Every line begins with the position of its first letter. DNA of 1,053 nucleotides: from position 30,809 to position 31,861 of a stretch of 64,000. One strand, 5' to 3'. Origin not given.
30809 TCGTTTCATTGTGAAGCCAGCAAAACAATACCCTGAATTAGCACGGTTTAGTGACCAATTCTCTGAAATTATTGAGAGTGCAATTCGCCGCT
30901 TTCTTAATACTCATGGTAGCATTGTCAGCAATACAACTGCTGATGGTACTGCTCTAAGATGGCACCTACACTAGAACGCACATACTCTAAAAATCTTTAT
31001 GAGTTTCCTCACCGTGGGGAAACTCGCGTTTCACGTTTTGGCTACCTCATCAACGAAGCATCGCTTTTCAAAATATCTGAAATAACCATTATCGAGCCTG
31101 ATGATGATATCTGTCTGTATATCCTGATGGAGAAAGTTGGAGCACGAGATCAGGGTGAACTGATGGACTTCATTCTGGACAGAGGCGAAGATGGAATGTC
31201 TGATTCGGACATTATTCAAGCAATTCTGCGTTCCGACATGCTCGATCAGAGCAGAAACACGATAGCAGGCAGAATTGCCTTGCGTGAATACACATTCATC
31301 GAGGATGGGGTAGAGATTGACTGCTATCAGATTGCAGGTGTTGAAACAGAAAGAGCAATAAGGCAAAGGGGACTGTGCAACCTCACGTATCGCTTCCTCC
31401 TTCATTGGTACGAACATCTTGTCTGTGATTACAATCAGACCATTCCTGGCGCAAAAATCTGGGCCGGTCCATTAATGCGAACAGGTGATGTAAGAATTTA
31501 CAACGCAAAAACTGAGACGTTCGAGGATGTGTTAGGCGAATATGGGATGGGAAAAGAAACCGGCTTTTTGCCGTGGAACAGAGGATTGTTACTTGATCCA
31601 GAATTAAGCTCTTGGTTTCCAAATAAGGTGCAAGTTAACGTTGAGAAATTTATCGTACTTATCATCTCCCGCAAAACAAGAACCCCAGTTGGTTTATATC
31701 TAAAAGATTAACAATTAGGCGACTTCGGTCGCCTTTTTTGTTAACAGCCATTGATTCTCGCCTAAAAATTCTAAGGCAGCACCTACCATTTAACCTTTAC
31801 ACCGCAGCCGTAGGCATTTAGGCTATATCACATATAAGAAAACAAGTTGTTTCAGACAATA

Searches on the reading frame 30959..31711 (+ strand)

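Call 54: search_protein_families(library=phrogs, proteins=[window:30959-31711:+], max_evalue=0.001)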
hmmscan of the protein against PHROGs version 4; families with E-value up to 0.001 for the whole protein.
window:30959-31711:+ (250 aa): 1 family
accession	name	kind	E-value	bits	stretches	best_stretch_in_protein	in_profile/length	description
phrog_3307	-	unknown function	1.5e-91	307.4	1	1-239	1-241/241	-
